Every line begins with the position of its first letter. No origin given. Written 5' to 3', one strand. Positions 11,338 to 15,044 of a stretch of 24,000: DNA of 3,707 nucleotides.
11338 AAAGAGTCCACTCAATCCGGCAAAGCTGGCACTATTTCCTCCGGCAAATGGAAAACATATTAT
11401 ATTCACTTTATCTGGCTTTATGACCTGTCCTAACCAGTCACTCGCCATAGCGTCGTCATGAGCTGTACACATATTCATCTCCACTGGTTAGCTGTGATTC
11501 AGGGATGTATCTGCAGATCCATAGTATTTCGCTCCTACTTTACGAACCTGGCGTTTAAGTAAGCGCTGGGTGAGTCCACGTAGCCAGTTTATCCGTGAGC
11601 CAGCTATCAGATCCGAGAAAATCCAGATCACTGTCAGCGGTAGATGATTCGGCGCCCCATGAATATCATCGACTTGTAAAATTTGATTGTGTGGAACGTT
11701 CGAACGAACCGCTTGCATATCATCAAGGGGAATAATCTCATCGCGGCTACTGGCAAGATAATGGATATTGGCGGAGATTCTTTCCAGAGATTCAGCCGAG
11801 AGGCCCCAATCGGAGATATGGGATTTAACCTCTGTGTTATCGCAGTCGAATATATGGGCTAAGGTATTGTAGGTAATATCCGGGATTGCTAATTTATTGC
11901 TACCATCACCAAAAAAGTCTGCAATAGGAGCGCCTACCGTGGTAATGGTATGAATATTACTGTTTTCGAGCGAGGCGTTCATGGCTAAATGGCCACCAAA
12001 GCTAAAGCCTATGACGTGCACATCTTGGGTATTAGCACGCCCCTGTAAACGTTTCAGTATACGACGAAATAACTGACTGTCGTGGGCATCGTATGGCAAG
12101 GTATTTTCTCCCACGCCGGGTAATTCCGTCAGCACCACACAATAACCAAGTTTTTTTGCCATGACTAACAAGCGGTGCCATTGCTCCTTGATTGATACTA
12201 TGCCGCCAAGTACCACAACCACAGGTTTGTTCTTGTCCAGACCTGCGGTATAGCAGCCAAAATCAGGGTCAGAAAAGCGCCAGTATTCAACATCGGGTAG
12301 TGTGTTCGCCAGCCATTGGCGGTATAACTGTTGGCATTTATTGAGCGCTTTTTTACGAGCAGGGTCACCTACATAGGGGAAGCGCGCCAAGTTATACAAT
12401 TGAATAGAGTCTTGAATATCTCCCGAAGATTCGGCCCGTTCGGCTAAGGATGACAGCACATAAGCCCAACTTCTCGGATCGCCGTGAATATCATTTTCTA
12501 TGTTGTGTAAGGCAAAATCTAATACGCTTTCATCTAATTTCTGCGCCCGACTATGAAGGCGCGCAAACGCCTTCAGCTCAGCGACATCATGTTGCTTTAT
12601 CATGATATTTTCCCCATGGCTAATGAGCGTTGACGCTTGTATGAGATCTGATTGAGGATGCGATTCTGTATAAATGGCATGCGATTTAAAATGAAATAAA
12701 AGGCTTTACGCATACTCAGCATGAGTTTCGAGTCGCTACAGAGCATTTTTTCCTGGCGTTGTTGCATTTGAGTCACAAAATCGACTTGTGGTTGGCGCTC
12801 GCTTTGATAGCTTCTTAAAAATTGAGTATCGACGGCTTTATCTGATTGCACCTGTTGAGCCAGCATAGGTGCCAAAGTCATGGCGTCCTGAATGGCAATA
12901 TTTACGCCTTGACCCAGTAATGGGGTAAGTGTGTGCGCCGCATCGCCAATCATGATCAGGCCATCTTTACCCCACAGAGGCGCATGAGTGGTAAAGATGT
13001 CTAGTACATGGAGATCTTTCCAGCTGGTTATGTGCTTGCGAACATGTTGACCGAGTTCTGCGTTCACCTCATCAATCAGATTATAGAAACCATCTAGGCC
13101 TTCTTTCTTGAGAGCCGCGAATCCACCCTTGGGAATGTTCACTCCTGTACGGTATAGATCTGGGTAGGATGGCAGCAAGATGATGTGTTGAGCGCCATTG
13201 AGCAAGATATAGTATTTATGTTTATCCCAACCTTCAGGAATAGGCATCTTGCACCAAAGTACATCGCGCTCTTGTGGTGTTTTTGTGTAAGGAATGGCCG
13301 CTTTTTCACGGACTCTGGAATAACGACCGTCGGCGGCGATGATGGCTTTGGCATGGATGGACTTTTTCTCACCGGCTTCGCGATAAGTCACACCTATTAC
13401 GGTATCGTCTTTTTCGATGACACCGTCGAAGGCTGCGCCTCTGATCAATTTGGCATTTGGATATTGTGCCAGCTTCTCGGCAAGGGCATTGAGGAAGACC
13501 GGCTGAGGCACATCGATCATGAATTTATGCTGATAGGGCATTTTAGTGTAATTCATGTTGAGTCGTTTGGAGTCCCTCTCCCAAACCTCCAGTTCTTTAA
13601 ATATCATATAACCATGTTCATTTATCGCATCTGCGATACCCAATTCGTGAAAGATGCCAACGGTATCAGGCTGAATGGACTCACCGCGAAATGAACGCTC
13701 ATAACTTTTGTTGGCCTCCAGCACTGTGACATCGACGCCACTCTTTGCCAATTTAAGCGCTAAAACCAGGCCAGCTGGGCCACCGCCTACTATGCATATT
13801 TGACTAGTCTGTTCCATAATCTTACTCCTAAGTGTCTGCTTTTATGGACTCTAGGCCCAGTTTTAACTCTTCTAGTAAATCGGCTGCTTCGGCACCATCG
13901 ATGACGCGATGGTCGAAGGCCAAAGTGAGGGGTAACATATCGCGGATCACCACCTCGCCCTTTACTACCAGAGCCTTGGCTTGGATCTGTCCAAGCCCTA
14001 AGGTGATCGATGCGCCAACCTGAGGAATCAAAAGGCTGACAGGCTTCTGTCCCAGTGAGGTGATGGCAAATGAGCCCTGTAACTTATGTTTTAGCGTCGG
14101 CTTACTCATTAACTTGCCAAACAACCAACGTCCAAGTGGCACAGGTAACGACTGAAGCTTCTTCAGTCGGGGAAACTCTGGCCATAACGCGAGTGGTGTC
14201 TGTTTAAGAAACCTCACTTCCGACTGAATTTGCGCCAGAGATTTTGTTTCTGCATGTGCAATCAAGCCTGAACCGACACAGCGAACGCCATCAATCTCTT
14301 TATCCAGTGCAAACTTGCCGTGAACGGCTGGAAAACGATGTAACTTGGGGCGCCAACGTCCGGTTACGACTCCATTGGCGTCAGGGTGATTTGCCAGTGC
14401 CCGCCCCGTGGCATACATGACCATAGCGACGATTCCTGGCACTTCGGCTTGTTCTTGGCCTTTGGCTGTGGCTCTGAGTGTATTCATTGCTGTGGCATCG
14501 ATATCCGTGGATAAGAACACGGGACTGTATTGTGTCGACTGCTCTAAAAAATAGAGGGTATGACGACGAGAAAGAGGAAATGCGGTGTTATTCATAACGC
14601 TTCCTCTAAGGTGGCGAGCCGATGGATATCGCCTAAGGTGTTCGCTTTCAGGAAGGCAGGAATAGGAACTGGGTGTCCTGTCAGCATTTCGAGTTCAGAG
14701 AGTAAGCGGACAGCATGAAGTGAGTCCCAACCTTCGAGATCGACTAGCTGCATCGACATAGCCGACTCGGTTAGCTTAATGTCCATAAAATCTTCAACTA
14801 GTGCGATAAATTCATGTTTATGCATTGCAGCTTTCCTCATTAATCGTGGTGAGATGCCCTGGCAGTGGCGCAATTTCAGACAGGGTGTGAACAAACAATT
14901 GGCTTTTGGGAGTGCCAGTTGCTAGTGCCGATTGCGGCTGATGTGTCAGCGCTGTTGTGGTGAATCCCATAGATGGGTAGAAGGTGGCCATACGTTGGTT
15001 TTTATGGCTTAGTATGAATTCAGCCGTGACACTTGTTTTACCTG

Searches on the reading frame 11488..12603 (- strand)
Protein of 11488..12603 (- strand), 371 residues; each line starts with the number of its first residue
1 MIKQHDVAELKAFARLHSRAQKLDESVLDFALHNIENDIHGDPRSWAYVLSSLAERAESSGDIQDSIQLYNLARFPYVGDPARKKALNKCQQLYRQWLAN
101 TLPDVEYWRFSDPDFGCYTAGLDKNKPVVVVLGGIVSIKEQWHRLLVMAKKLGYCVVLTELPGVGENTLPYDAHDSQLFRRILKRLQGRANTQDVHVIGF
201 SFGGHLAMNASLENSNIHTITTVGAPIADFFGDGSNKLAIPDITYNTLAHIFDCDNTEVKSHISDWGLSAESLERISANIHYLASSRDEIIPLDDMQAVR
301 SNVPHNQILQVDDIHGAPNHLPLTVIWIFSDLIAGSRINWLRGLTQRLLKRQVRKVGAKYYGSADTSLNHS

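Call 4: search_protein_families(library=pfam, proteins=[window:11488-12603:-], max_evalue=0.01)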
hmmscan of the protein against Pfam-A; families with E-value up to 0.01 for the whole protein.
window:11488-12603:- (371 aa): 5 families
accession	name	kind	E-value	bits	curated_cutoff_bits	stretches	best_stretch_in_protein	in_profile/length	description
PF06500.17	FrsA-like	-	3.3e-11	43.1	22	1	122-311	190-389/414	Esterase FrsA-like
PF00561.26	Abhydrolase_1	-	7.2e-11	42.6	25.8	1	127-228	1-104/245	alpha/beta hydrolase fold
PF12697.13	Abhydrolase_6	-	7.6e-08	33.7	26.3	1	134-229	6-94/217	Alpha/beta hydrolase family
PF01738.24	DLH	-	0.0027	17.8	21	0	187-217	89-121/217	Dienelactone hydrolase family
PF07819.20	PGAP1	-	0.0044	17.2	24.3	1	179-228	76-130/233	PGAP1-like alpha/beta domain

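Call 7: search_protein_families(library=ncbifam, proteins=[window:11488-12603:-], max_evalue=0.001)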
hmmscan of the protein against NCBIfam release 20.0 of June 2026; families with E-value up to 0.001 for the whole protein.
window:11488-12603:- (371 aa): 7 families
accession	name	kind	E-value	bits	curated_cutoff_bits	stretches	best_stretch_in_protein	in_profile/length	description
NF003460.0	PRK05077.1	equivalog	1.8e-13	50.1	477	1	59-312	121-390/414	esterase FrsA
TIGR03695.1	menH_SHCHC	equivalog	4.3e-09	36.2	208.55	1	126-215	2-93/252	2-succinyl-6-hydroxy-2,4-cyclohexadiene-1-carboxylate synthase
NF008340.0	PRK11126.1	equivalog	7.6e-08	31.9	261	1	123-216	11-101/255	2-succinyl-6-hydroxy-2,4-cyclohexadiene-1-carboxylate synthase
NF051488.1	bifunc_PcaDC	exception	1.6e-06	27.5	390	0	124-214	11-99/375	bifunctional 3-oxoadipate enol-lactonase/4-carboxymuconolactone decarboxylase PcaDC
NF011457.0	PRK14875.1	equivalog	1.6e-05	24.1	307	1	119-220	126-226/372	acetoin dehydrogenase dihydrolipoyllysine-residue acetyltransferase subunit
NF050089.1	i_nPHAscl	equivalog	0.00012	21.3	300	1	123-215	16-106/288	intracellular short-chain-length polyhydroxyalkanoate depolymerase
NF045945.1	ProImpepLactob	equivalog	0.00065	19.3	400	0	124-213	26-117/293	proline iminopeptidase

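Call 18: search_solved_structures(query=window:11488-12603:-, max_evalue=0.01)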
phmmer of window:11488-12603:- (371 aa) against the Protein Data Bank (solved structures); distinct sequences matched with E-value up to 0.01: 12.
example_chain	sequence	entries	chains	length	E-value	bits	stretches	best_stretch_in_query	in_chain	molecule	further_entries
5no5_A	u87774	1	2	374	1.3e-65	225.2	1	5-333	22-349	AbyA5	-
4ywf_A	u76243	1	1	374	6.4e-65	222.9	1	5-333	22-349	AbyA5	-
3mve_A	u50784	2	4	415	2.6e-08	36.6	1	120-331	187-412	UPF0255 protein VV1_0328 | UPF0255 protein frsA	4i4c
3our_A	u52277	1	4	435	3e-08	36.4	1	120-331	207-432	UPF0255 protein VV1_0328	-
4opm_A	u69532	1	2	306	1.2e-05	27.8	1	117-208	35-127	Lipase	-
3fob_A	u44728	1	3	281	0.0001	24.8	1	124-225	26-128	Bromoperoxidase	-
9pjb_A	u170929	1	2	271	0.0011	21.3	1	123-297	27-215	MHETase MHT043-5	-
6i8w_A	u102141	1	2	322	0.0016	20.9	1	118-208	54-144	Alpha/beta fold hydrolase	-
6cod_A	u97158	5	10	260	0.0059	19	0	142-228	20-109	Alpha-hydroxynitrile lyase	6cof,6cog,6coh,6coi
6cob_A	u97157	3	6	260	0.0059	19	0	142-228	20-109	Alpha-hydroxynitrile lyase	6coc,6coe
9ijk_A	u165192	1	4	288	0.006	19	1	150-211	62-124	2-hydroxy-6-oxononadienedioate/2-hydroxy-6-oxononatrienedioate hydrolase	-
1u2e_A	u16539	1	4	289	0.006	19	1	150-211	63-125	2-hydroxy-6-ketonona-2,4-dienedioic acid hydrolase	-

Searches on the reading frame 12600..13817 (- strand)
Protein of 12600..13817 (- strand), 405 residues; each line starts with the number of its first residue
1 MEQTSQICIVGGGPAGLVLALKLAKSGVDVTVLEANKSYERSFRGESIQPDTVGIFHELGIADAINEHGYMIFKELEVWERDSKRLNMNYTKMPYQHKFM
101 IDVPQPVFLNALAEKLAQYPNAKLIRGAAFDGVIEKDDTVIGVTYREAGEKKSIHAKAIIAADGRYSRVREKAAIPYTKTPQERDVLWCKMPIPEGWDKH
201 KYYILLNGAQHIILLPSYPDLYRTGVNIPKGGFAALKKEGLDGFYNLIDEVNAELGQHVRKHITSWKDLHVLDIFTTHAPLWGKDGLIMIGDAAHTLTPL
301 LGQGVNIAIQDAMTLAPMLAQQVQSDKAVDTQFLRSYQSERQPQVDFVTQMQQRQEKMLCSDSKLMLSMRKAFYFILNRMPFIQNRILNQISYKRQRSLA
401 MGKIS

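Call 4: search_protein_families(library=pfam, proteins=[window:12600-13817:-], max_evalue=0.01)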
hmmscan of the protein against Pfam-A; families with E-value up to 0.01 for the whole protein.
window:12600-13817:- (405 aa): 16 families
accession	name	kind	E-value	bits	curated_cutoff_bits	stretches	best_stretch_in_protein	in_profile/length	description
PF01494.25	FAD_binding_3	-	1.8e-47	162.7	22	1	6-350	3-347/349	FAD binding domain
PF01266.30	DAO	-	2.8e-09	37.4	27.9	1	7-37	2-32/353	FAD dependent oxidoreductase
PF04820.20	Trp_halogenase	-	3.4e-09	36.5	21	1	6-64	1-62/458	Tryptophan halogenase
PF00890.30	FAD_binding_2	-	2.2e-08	34.2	20.4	1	8-37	3-32/414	FAD binding domain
PF08491.16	SE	-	6.9e-08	32.3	20.1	1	156-377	2-223/276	Squalene epoxidase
PF12831.13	FAD_oxidored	-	1.4e-07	31.6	27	1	7-163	2-144/416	FAD dependent oxidoreductase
PF13450.12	NAD_binding_8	-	7.9e-07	29.7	21.9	1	9-36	1-28/68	NAD(P)-binding Rossmann-like domain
PF01946.23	Thi4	-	1.3e-06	28.3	26.2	1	5-38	18-52/235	Thi4 family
PF07992.20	Pyr_redox_2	-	1.4e-06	28.4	26.1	1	6-45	2-37/291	Pyridine nucleotide-disulphide oxidoreductase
PF01134.28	GIDA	-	2.3e-06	27.4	22.1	1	7-169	2-154/391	Glucose inhibited division protein A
PF03486.20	HI0933_like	-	7.3e-06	26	50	1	6-42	2-38/244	HI0933-like protein Rossmann domain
PF05834.18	Lycopene_cycl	-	8.1e-06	25.6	23.4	1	7-39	2-36/380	Lycopene cyclase protein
PF13738.12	Pyr_redox_3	-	3.8e-05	23.5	30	1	9-37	2-31/305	Pyridine nucleotide-disulphide oxidoreductase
PF00070.33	Pyr_redox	-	0.00056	20.8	22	1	7-39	2-34/82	Pyridine nucleotide-disulphide oxidoreductase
PF02558.23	ApbA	-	0.0083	16.2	22.2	0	7-41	1-35/150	Ketopantoate reductase PanE/ApbA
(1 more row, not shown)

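Call 7: search_protein_families(library=ncbifam, proteins=[window:12600-13817:-], max_evalue=0.001)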
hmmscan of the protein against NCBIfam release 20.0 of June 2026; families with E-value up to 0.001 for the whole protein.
window:12600-13817:- (405 aa): 103 families (the best 25 are shown)
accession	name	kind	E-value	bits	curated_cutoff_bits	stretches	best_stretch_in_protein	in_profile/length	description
NF004834.1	PRK06185.1-3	subfamily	8.4e-77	258.7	500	1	3-385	6-387/420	FAD-dependent oxidoreductase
NF004835.0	PRK06185.1-4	equivalog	1.7e-72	244.5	601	1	4-383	10-387/411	FAD-dependent oxidoreductase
NF004833.1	PRK06185.1-1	subfamily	5.9e-68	229.4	488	1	4-383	2-380/403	FAD-dependent oxidoreductase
TIGR01988.1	Ubi-OHases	subfamily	7.3e-44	150.1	224.65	1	7-391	2-385/387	ubiquinone biosynthesis hydroxylase, UbiH/UbiF/VisC/COQ6 family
NF004832.0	PRK06184.1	subfamily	2.5e-39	135.4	476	1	3-351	5-347/506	hypothetical protein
NF004829.0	PRK06183.1-3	subfamily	2.9e-37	128.6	390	2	3-188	7-196/520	bifunctional 3-(3-hydroxy-phenyl)propionate/3-hydroxycinnamic acid hydroxylase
NF005313.0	PRK06847.1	subfamily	5.4e-34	117.7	372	1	1-351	1-343/375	hypothetical protein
NF004780.0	PRK06126.1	subfamily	7.9e-33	113.5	445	2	3-181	7-203/552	hypothetical protein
TIGR01984.1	UbiH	equivalog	4.4e-32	111.4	392.2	2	285-390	276-379/382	2-octaprenyl-6-methoxyphenyl hydroxylase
NF005612.0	PRK07364.1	equivalog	1.9e-31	109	487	2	4-176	18-190/415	FAD-dependent hydroxylase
NF004831.0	PRK06183.1-5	equivalog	2.8e-31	108.6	546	2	3-178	7-182/568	bifunctional 3-(3-hydroxy-phenyl)propionate/3-hydroxycinnamic acid hydroxylase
NF033145.1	rif_monoox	equivalog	3.3e-30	105.4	800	1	7-363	3-345/472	rifampin monooxygenase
NF006593.0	PRK09126.1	equivalog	4.5e-30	104.8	420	1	2-393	2-390/393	5-demethoxyubiquinol-8 5-hydroxylase UbiM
NF006092.0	PRK08244.1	equivalog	5.5e-30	104.5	644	1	6-392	4-375/494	monooxygenase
NF005951.1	PRK08020.1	equivalog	2.2e-29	102.4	590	2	5-177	3-176/388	3-demethoxyubiquinol 3-hydroxylase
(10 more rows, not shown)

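Call 59: search_solved_structures(query=window:12600-13817:-, max_evalue=1e-10)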
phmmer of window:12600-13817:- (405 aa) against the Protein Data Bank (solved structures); distinct sequences matched with E-value up to 1e-10: 32.
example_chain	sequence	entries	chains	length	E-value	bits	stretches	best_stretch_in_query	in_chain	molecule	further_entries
8uiu_A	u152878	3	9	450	1.2e-45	159.4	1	3-386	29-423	Flavin monooxygenase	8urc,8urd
3i3l_A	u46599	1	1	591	1.2e-19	73.8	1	5-340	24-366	Alkylhalidase CmlS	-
5vqb_A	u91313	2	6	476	1.7e-19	73.3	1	7-359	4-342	Rifampin monooxygenase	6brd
6c6n_A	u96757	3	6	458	2.2e-18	69.6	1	5-374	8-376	Squalene monooxygenase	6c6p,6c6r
5xgv_A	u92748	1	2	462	5.7e-18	68.3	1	7-342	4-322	PyrE3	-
6ain_A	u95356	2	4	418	3.9e-17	65.6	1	2-177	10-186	PnpA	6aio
4n9x_A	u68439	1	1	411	7.4e-17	64.6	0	279-390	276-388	Putative monooxygenase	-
7mwa_A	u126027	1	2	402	2.8e-16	62.7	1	5-343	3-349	2-polyprenyl-6-methoxyphenol 4-hydroxylase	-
4k22_A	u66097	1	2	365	1.2e-15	60.7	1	3-344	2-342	Protein VisC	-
7vwp_D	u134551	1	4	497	1.4e-14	57.1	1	5-391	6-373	FlsO1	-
2qa2_A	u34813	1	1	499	3.5e-14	55.8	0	5-187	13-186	Polyketide oxygenase CabE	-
6sw1_A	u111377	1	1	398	6.3e-14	55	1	7-344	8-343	Probable FAD-dependent monooxygenase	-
5kow_A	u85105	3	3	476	7.6e-14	54.7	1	6-362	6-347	Pentachlorophenol 4-monooxygenase | Putative rifampin monooxygenase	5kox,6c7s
4k5r_A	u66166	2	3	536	1.5e-13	53.8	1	4-360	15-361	Oxygenase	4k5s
6sw2_A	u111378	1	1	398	3.3e-13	52.6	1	7-344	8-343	Probable FAD-dependent monooxygenase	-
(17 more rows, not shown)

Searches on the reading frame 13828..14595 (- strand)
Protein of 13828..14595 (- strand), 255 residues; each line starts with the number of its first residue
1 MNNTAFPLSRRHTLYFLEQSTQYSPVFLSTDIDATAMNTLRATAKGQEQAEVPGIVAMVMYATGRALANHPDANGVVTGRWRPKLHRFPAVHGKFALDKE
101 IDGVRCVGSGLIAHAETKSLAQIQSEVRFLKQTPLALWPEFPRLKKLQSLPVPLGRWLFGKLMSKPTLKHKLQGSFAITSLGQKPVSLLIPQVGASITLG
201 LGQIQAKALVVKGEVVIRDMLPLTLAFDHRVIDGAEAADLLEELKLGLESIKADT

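Call 4: search_protein_families(library=pfam, proteins=[window:13828-14595:-], max_evalue=0.01)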
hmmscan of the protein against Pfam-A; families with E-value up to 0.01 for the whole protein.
window:13828-14595:- (255 aa): 1 family
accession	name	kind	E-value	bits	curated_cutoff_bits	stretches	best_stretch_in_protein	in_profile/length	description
PF00198.28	2-oxoacid_dh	-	5.7e-23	82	23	2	173-251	147-227/232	2-oxoacid dehydrogenases acyltransferase (catalytic domain)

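Call 7: search_protein_families(library=ncbifam, proteins=[window:13828-14595:-], max_evalue=0.001)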
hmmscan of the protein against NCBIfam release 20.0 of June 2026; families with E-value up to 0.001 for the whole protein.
window:13828-14595:- (255 aa): 8 families
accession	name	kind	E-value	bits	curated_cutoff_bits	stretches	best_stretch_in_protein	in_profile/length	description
NF008814.0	PRK11854.1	equivalog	3.2e-13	49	722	1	173-252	551-633/637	pyruvate dehydrogenase complex dihydrolipoyllysine-residue acetyltransferase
NF004309.0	PRK05704.1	equivalog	2.6e-11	43.5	449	1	194-249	344-399/408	2-oxoglutarate dehydrogenase complex dihydrolipoyllysine-residue succinyltransferase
TIGR01349.1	PDHac_trf_mito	equivalog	1e-10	41.3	445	1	174-249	350-430/437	pyruvate dehydrogenase complex dihydrolipoamide acetyltransferase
TIGR01347.1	sucB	equivalog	1.6e-10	40.7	378.65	1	174-250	318-396/404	dihydrolipoyllysine-residue succinyltransferase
NF011416.0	PRK14843.1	equivalog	3.3e-10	39.4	429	1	172-249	260-340/347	dihydrolipoamide acetyltransferase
TIGR01348.1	PDHac_trf_long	equivalog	5.6e-09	35.1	552.1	1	173-250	501-581/587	dihydrolipoyllysine-residue acetyltransferase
TIGR02927.1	SucB_Actino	equivalog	1.7e-08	33.7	423.45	1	175-250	488-570/579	2-oxoglutarate dehydrogenase, E2 component, dihydrolipoamide succinyltransferase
NF008815.0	PRK11857.1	equivalog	3.2e-06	26.8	378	1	198-249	249-300/308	dihydrolipoamide acetyltransferase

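Call 21: search_solved_structures(query=window:13828-14595:-, max_evalue=0.001)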
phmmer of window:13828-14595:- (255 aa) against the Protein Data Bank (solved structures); distinct sequences matched with E-value up to 0.001: 26.
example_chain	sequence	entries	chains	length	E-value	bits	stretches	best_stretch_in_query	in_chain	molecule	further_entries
6zzn_A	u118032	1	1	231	1.4e-09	41.3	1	172-250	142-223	Dihydrolipoyllysine-residue acyltransferase component of branched-chain alpha-ketoacid deh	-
3l60_A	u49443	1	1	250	1.6e-09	41.1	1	172-250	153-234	BRANCHED-CHAIN ALPHA-KETO ACID DEHYDROGENASE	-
1b5s_A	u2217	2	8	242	7.7e-08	35.6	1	175-246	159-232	DIHYDROLIPOAMIDE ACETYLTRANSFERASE | Dihydrolipoyllysine-residue acetyltransferase component of pyruvate dehydrogenase complex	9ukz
3duf_I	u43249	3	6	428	1.6e-07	34.6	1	175-246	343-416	Dihydrolipoyllysine-residue acetyltransferase component of pyruvate dehydrogenase complex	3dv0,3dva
9njt_A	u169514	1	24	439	2.5e-07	34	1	172-250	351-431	Dihydrolipoyllysine-residue succinyltransferase component of 2-oxoglutarate dehydrogenase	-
9mu6_A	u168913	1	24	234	2.5e-07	33.9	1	194-250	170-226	Dihydrolipoyllysine-residue succinyltransferase component of 2-oxoglutarate dehydrogenase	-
8eqn_A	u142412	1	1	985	6e-07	32.7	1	175-246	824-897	BG505 UFO-E2p-L4P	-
7q5q_B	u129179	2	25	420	1.5e-06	31.4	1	165-249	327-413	Dihydrolipoyllysine-residue succinyltransferase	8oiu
1dpc_A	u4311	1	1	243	1.6e-06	31.3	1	164-245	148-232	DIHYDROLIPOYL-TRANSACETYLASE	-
1c4t_A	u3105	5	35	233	3.6e-06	30.1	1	167-249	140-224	PROTEIN (DIHYDROLIPOAMIDE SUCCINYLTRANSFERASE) | DIHYDROLIPOAMIDE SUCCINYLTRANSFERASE | Dihydrolipoyllysine-residue succinyltransferase component of 2-oxoglutar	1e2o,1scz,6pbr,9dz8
4n72_A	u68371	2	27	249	9.6e-06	28.8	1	171-243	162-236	Pyruvate dehydrogenase (Dihydrolipoyltransacetylase component) | Dihydrolipoyllysine-residue acetyltransferase component of pyruvate dehydrogenase complex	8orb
8osy_A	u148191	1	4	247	9.7e-06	28.7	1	171-243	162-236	Dihydrolipoyllysine-residue acetyltransferase component of pyruvate dehydrogenase complex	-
1dpd_A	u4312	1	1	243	1.1e-05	28.6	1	164-245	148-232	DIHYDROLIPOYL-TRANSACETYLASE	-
1eaa_A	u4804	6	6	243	1.5e-05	28.2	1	164-245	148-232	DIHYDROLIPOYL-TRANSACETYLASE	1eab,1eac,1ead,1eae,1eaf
7uol_D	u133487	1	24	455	2.2e-05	27.6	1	195-250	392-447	Dihydrolipoyllysine-residue succinyltransferase component of 2-oxoglutarate dehydrogenase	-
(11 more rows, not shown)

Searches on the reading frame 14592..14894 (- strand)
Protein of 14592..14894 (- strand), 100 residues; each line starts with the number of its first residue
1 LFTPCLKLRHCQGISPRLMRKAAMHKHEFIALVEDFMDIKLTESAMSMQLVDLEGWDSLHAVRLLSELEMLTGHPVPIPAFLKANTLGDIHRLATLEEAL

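Call 4: search_protein_families(library=pfam, proteins=[window:14592-14894:-], max_evalue=0.01)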
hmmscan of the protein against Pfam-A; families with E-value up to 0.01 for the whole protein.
window:14592-14894:- (100 aa): 1 family
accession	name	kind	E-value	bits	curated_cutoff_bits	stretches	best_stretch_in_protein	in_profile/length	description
PF00550.31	PP-binding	-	0.00014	22.5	20.8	1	30-90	4-63/67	Phosphopantetheine attachment site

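Call 7: search_protein_families(library=ncbifam, proteins=[window:14592-14894:-], max_evalue=0.001)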
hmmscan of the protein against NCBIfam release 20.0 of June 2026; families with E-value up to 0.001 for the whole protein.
window:14592-14894:- (100 aa): 0 families
